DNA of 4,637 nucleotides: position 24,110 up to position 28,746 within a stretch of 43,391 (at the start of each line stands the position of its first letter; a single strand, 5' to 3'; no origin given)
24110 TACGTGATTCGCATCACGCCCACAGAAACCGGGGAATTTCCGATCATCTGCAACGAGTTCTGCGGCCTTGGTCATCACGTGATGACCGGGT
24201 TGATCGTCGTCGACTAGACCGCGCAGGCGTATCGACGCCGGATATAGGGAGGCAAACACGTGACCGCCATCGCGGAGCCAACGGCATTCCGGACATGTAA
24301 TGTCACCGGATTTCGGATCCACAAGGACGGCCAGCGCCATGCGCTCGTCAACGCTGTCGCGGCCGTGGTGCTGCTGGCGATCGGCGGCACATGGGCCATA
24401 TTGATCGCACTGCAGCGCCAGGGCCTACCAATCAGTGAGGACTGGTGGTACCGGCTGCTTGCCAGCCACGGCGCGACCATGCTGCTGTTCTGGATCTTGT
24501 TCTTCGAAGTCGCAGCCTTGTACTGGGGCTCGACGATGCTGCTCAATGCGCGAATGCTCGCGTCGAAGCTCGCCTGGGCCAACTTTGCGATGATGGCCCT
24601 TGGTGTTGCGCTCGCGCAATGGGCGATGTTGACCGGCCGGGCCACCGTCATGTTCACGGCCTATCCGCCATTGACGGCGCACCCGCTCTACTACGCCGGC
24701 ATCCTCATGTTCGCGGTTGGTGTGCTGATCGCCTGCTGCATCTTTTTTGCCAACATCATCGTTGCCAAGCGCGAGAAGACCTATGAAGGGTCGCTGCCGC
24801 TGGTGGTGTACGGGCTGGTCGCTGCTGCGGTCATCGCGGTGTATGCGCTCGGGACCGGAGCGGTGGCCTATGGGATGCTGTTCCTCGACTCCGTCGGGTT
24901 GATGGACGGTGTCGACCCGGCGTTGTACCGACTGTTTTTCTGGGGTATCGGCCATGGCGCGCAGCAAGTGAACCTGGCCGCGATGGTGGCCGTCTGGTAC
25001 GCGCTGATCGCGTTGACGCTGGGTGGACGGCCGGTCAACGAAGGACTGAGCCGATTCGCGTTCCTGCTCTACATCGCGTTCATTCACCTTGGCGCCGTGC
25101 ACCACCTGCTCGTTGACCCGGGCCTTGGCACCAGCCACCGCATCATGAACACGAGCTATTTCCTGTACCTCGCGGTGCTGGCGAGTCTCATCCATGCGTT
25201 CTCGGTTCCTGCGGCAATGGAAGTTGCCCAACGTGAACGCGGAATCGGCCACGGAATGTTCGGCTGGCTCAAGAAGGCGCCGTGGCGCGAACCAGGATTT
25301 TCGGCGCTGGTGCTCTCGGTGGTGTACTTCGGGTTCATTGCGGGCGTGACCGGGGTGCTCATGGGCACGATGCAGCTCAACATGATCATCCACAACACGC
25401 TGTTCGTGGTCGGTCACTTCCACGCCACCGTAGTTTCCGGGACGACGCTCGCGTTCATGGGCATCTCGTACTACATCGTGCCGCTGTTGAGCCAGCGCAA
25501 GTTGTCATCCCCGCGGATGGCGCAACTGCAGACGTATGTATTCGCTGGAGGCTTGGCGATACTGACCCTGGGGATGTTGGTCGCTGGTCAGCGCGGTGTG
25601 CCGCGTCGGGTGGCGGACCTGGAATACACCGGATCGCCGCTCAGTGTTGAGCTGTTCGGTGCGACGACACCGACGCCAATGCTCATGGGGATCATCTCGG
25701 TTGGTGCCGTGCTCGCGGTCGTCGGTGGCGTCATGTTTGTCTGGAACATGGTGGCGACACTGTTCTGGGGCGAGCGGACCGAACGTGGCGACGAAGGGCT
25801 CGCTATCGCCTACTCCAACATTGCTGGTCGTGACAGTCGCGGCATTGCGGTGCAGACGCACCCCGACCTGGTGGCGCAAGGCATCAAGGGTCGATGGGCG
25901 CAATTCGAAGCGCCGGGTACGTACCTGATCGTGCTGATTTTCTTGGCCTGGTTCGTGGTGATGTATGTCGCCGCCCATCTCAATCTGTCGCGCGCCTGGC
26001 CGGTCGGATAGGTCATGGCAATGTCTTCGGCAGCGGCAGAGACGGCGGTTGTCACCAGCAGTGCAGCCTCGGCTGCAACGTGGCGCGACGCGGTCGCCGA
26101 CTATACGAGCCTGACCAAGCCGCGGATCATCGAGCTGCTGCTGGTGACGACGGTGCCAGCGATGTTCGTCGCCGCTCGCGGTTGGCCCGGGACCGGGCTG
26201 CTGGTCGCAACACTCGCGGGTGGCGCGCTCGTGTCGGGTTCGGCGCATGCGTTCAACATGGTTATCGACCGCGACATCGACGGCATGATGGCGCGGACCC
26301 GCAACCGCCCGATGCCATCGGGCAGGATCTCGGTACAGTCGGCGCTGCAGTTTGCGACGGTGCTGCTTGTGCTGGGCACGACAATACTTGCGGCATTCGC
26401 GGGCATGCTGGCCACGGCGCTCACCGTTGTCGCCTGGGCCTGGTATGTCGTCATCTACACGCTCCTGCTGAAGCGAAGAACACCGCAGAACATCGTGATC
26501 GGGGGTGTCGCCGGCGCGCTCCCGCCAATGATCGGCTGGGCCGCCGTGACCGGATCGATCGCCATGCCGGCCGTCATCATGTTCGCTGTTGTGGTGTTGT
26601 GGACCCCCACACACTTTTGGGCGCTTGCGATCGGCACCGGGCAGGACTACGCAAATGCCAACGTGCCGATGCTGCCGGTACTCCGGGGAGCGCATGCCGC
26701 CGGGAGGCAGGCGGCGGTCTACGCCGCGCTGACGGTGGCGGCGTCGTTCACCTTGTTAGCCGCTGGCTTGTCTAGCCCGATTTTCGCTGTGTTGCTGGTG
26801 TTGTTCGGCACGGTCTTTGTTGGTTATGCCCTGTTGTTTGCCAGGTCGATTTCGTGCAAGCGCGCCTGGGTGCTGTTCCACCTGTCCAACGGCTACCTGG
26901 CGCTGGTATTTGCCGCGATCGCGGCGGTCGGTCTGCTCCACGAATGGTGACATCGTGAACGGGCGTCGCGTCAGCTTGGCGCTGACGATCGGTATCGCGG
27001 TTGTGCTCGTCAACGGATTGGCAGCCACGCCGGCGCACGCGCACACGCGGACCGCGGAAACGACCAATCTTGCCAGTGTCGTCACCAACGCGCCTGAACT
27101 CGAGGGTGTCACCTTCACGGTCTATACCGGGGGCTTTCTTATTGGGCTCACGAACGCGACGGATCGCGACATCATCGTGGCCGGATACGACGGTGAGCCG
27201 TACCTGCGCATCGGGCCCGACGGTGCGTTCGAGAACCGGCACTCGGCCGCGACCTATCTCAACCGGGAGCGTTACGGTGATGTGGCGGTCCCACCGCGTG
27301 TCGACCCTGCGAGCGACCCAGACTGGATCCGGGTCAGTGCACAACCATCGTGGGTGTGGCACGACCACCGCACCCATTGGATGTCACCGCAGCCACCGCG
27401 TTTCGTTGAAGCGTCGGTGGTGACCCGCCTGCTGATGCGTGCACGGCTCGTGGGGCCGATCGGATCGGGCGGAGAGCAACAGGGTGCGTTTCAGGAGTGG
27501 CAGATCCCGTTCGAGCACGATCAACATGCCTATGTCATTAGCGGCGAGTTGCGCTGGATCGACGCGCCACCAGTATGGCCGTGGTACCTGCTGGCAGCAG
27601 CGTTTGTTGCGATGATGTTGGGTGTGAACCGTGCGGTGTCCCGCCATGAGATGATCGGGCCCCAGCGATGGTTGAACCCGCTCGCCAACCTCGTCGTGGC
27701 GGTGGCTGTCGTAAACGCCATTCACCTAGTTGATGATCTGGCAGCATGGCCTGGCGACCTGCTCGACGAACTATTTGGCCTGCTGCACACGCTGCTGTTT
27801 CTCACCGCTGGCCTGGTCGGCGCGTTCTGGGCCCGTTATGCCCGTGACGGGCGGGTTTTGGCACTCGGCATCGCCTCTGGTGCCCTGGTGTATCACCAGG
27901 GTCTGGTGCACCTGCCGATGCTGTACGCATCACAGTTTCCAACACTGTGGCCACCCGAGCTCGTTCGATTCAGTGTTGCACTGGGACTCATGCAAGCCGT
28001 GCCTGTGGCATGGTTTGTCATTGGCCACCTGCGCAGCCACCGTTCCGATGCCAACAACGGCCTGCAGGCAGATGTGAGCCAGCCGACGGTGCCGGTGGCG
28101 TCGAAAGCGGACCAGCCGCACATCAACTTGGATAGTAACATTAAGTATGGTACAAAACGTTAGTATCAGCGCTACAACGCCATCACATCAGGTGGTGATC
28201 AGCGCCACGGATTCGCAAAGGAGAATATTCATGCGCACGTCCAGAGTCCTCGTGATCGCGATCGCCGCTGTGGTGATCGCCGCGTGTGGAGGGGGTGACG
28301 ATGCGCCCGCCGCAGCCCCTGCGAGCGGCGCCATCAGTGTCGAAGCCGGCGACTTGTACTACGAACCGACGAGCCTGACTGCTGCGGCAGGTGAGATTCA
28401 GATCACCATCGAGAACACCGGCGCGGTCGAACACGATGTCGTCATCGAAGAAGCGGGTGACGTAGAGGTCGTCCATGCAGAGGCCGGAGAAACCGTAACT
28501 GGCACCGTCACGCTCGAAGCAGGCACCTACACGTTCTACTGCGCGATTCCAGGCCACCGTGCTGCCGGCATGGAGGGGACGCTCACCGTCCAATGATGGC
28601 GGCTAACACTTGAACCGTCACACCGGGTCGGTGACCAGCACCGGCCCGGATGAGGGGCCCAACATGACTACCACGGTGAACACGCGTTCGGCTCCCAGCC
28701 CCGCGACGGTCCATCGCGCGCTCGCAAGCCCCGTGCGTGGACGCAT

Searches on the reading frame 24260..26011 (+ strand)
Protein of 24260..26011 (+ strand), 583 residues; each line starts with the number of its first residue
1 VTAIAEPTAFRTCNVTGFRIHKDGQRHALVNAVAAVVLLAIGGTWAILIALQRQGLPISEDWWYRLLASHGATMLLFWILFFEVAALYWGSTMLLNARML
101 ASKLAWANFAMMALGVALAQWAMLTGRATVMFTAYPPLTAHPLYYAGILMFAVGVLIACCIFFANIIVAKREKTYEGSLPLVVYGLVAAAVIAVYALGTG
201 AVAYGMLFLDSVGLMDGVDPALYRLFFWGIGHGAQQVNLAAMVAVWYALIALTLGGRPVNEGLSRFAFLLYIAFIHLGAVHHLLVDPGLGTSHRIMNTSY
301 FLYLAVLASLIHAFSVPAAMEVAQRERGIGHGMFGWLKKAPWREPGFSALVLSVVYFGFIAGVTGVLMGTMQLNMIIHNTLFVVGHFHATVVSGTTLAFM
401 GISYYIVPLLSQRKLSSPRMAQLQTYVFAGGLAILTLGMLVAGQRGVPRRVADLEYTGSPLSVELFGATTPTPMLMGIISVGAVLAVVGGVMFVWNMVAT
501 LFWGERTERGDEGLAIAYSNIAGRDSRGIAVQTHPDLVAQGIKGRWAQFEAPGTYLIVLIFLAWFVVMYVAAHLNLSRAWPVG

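Call 75: search_protein_families(library=pfam, proteins=[window:24260-26011:+], max_evalue=0.00001)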
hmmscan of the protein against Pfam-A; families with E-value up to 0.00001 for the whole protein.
window:24260-26011:+ (583 aa): 1 family
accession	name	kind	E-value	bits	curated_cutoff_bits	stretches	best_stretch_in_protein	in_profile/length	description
PF00115.25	COX1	-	4.1e-65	220.8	34.8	1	29-455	4-414/436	Cytochrome C and Quinol oxidase polypeptide I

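Call 76: search_protein_families(library=ncbifam, proteins=[window:24260-26011:+], max_evalue=0.00001)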
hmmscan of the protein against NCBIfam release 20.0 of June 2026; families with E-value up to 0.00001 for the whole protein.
window:24260-26011:+ (583 aa): 6 families
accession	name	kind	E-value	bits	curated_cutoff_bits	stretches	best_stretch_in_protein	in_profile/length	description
TIGR02891.1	CtaD_CoxA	equivalog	3.8e-26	91.8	670.75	1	25-508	8-476/504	cytochrome c oxidase subunit I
TIGR02882.1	QoxB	equivalog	2.6e-10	39.4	1015.5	1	24-512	50-525/643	cytochrome aa3 quinol oxidase subunit I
TIGR00780.1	ccoN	equivalog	1.6e-08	33.9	583.15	1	142-509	123-466/474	cytochrome-c oxidase, cbb3-type subunit I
NF050116.1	cyt_aa3_Actin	exception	1.5e-07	30.7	880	1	30-510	14-479/522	aa3-type cytochrome oxidase subunit I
NF041075.1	quin_ox_SoxB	equivalog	1.7e-07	30.6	700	1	61-444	37-411/468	proton pump complex quinol oxidase subunit SoxB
TIGR02843.1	CyoB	equivalog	4.7e-06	25.4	1020.35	0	30-498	59-516/646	cytochrome o ubiquinol oxidase subunit I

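Call 78: search_solved_structures(query=window:24260-26011:+, max_evalue=1e-10)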
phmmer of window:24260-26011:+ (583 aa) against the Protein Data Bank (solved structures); distinct sequences matched with E-value up to 1e-10: 20.
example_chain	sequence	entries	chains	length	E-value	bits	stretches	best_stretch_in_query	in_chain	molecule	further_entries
4gp4_A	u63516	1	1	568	4.1e-47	164.4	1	53-525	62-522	Cytochrome c oxidase subunit 1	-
2qpd_A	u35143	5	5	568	4.5e-47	164.3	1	53-525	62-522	Cytochrome c oxidase subunit 1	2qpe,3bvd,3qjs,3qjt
3eh3_A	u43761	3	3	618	4.7e-47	164.3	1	53-525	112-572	Cytochrome c oxidase subunit 1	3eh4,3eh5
1ehk_A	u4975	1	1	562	1.1e-46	163.1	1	53-525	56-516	BA3-TYPE CYTOCHROME-C OXIDASE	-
1xme_A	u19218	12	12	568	1.1e-46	163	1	53-525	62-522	Cytochrome c oxidase polypeptide I | Cytochrome c oxidase subunit 1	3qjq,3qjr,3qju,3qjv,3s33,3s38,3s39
3s8f_A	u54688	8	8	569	1.1e-46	163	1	53-525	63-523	Cytochrome c oxidase subunit 1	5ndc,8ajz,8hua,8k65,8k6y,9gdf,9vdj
4gp8_A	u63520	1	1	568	2.2e-46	162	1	53-525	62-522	Cytochrome c oxidase subunit 1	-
4gp5_A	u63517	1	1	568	2.6e-46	161.8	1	53-525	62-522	Cytochrome c oxidase subunit 1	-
4g71_A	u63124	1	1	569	2.8e-46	161.7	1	53-525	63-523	Cytochrome c oxidase subunit 1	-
4fa7_A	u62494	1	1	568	2.8e-46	161.7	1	53-525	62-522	Cytochrome c oxidase subunit 1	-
4g72_A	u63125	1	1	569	3.9e-46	161.2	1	53-525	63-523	Cytochrome c oxidase subunit 1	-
4g70_A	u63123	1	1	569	4.6e-46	161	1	53-525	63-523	Cytochrome c oxidase subunit 1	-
4g7r_A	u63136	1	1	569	5.2e-46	160.8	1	53-525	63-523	Cytochrome c oxidase subunit 1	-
3s8g_A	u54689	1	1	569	7.2e-46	160.3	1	53-525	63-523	Cytochrome c oxidase subunit 1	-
4g7q_A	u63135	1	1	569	7.5e-46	160.3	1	53-525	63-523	Cytochrome c oxidase subunit 1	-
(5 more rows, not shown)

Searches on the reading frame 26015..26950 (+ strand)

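Call 75: search_protein_families(library=pfam, proteins=[window:26015-26950:+], max_evalue=0.00001)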
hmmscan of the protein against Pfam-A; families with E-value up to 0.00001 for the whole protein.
window:26015-26950:+ (311 aa): 1 family
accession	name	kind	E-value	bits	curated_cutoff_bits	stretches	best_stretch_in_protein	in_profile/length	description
PF01040.23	UbiA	-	5.4e-61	206.5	34.2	1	42-291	1-248/250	UbiA prenyltransferase family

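Call 76: search_protein_families(library=ncbifam, proteins=[window:26015-26950:+], max_evalue=0.00001)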
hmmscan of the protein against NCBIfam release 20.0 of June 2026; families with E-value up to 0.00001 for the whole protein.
window:26015-26950:+ (311 aa): 20 families
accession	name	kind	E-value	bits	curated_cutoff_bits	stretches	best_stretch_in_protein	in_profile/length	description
NF003349.0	PRK04375.1-2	equivalog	1.6e-102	343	246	1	10-304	8-308/318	heme o synthase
TIGR01473.1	cyoE_ctaB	equivalog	3.1e-86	289.6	210.3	1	29-303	2-278/281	heme o synthase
NF003348.0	PRK04375.1-1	equivalog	2.4e-59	201.1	285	1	28-278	4-254/292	heme o synthase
TIGR01474.1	ubiA_proteo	equivalog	1.9e-22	80.1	275.45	1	33-303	10-278/282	4-hydroxybenzoate octaprenyltransferase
NF009524.0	PRK12886.1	equivalog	1.9e-17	63.5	387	1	73-302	54-279/291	prenyltransferase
TIGR01475.1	ubiA_other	subfamily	3.8e-17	62.7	180.8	1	47-304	22-277/282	UbiA-like polyprenyltransferase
NF009515.0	PRK12874.1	equivalog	9.2e-15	54.8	392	1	49-305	35-286/291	4-hydroxybenzoate polyprenyltransferase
NF009523.0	PRK12884.1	equivalog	1.5e-14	53.8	269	1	43-285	20-256/279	prenyltransferase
NF009526.0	PRK12888.1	equivalog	2.4e-14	53.5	364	1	44-308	36-295/301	4-hydroxybenzoate octaprenyltransferase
NF041585.1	MqnP_Cj_Hp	exception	3.1e-14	53.1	375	1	49-303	23-277/281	menaquinone biosynthesis prenyltransferase MqnP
NF041586.1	MqnP_DT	exception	1.1e-12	48.2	430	1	49-277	22-242/277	menaquinone biosynthesis prenyltransferase MqnP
NF041584.1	MqnP_SCO4491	exception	1.6e-11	44.5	420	1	45-307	25-282/285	menaquinone biosynthesis prenyltransferase MqnP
NF009514.0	PRK12873.1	equivalog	2.6e-11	43.4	246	1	35-217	21-200/297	4-hydroxybenzoate polyprenyltransferase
NF009521.0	PRK12882.1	equivalog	9.2e-10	38.2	296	1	30-269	8-243/280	geranylgeranylglycerol-phosphate geranylgeranyltransferase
NF009522.0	PRK12883.1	equivalog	3.9e-08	33.1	353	1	51-298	27-268/279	geranylgeranylglycerol-phosphate geranylgeranyltransferase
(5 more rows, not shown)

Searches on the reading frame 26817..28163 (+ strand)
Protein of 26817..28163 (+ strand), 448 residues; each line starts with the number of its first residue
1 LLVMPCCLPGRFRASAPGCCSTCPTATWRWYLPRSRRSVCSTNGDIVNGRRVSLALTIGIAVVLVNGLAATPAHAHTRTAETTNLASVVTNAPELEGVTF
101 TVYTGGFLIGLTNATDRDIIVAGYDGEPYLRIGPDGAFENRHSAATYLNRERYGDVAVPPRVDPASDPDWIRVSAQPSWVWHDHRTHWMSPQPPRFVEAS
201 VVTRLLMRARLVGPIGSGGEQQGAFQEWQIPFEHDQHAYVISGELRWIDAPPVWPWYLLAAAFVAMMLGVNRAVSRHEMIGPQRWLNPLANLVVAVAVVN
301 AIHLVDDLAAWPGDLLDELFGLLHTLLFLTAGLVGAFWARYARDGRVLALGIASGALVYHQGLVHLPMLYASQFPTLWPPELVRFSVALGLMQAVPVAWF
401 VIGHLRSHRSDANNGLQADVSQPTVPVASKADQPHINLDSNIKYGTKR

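Call 4: search_protein_families(library=pfam, proteins=[window:26817-28163:+], max_evalue=0.01)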
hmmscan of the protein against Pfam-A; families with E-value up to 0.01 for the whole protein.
window:26817-28163:+ (448 aa): 0 families

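Call 33: find_related_loci(query=A1, collection=genome_contigs, flank=10000)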
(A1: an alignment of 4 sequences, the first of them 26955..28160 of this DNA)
Query A1 (402 aa) in genome_contigs; peptide patterns used: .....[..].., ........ (x = any residue, [..] = any of these).
548 stretches matched a pattern; 511 encode a relative of the query (tblastn E <= 1e-3); the best 80 are kept; 80 distinct loci.
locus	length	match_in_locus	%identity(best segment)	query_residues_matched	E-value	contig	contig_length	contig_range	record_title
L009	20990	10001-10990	58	10-347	3e-118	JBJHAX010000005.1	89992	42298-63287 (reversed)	MAG: Nitriliruptoraceae bacterium isolate SF2967_J5348.semibin_refined.171_sub NODE_320_length_89992_cov_1.953063, whole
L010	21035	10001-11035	56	11-362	2e-117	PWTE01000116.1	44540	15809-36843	MAG: Nitriliruptoraceae bacterium isolate CSSed11_175R1 CS-Sed11-C460, whole genome shotgun sequence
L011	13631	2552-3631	55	5-376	6e-117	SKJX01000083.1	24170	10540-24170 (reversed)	MAG: Nitriliruptoraceae bacterium isolate CSSed162cmA_120 CSSed16-2cmA-3693, whole genome shotgun sequence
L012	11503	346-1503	50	23-402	1e-111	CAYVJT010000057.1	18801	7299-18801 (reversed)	MAG TPA_asm: uncultured Actinomycetota bacterium isolate binchicken_co32_60 genome assembly, contig: NODE_4464_length_18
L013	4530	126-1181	55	5-365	2e-111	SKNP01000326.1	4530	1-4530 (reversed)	MAG: Nitriliruptoraceae bacterium isolate CSSed162cmA_297 CSSed16-2cmA-103181, whole genome shotgun sequence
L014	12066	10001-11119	51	13-386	1e-108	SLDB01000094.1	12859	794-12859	MAG: Nitriliruptoraceae bacterium isolate CSSed162cmB_529 CSSed16-2cmB-15592, whole genome shotgun sequence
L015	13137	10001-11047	53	26-386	6e-108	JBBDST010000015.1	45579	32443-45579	MAG: Nitriliruptoraceae bacterium isolate LejiaC_58_22 Lejia_C_1897_length_45579_cov_13, whole genome shotgun sequence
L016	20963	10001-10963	56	30-349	7e-107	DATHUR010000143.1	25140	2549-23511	MAG TPA_asm: Egicoccus sp. isolate SMAG_U16112 k141_1388835, whole genome shotgun sequence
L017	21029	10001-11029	53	11-352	9e-107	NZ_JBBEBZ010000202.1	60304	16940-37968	MAG: Nitriliruptor sp. isolate LejiaF_72_70 Lejia_F_766_length_60304_cov_42, whole genome shotgun sequence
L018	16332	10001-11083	54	3-378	7e-106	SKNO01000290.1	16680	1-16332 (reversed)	MAG: Nitriliruptoraceae bacterium isolate CSSed162cmA_296 CSSed16-2cmA-8537, whole genome shotgun sequence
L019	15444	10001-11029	53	5-356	9e-106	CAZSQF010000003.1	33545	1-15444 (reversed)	MAG TPA_asm: uncultured Actinomycetota bacterium isolate SRP284430_co1_79 genome assembly, contig: NODE_580_length_33545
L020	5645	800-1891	50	16-388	2e-103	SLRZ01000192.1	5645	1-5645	MAG: Nitriliruptoraceae bacterium isolate CSSed165cm_590 CSSed16-5cm-71028, whole genome shotgun sequence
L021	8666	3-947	53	41-361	1e-101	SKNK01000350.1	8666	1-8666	MAG: Nitriliruptoraceae bacterium isolate CSSed162cmA_288 CSSed16-2cmA-33104, whole genome shotgun sequence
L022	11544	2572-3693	49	3-383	3e-107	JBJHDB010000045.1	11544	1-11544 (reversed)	MAG: Nitriliruptoraceae bacterium isolate SF2967_J5348.concoct.111_sub NODE_5295_length_11544_cov_2.081457, whole genome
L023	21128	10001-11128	52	1-392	2e-99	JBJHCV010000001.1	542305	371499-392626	MAG: Nitriliruptoraceae bacterium isolate SF2967_J5348.maxbin.029 NODE_4_length_542305_cov_3.642995, whole genome shotgu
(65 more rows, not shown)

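Call 38: search_protein_families(library=ncbifam, proteins=[window:26955-28163:+], max_evalue=0.001)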
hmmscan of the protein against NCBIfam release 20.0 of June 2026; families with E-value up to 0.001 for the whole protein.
window:26955-28163:+ (402 aa): 0 families

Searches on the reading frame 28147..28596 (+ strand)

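Call 4: search_protein_families(library=pfam, proteins=[window:28147-28596:+], max_evalue=0.01)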
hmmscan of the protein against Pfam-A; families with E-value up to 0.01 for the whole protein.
window:28147-28596:+ (149 aa): 4 families
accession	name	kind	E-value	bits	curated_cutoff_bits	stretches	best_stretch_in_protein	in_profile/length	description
PF00127.26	Copper-bind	-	1.8e-13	51.2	21.2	1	62-149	4-99/99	Copper binding proteins, plastocyanin/azurin family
PF13473.12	Cupredoxin_1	-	5.8e-12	46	27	1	42-148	6-104/104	Cupredoxin-like domain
PF23509.1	MSMEG_3727_PQQ-assoc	-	5.1e-05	23.2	27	1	60-148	44-134/152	MSMEG_3727, PQQ-associated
PF06525.17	SoxE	-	0.0024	17.8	21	1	104-147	93-137/149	Sulfocyanin (SoxE) domain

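Call 38: search_protein_families(library=ncbifam, proteins=[window:28231-28596:+], max_evalue=0.001)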
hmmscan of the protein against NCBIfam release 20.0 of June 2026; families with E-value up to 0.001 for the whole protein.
window:28231-28596:+ (121 aa): 8 families
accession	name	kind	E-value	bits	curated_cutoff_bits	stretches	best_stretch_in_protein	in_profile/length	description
NF051440.1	CuResCopIPSEAE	equivalog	2.3e-11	43.8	280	2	77-121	134-179/180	copper-resistant cuproprotein CopI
TIGR02656.1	cyanin_plasto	equivalog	4e-11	43.2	87.85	1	38-121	8-99/99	plastocyanin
NF041757.1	EfeO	equivalog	1.9e-10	40.3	270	1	16-121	1-107/359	iron uptake system protein EfeO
TIGR03102.1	halo_cynanin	subfamily_domain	9.6e-06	25.6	93.8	1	37-120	32-114/115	halocyanin domain-containing protein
TIGR02695.1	azurin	equivalog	0.00023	21.5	105.1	0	94-119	99-124/125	azurin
TIGR03096.1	nitroso_cyanin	equivalog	0.0003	20.5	142.85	1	38-108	52-122/135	nitrosocyanin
TIGR03095.1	rusti_cyanin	equivalog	0.00073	19.7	146.7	0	96-120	123-147/148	rusticyanin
NF007697.0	PRK10378.1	subfamily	0.00097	18.3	297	0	11-106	10-105/375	iron uptake system protein EfeO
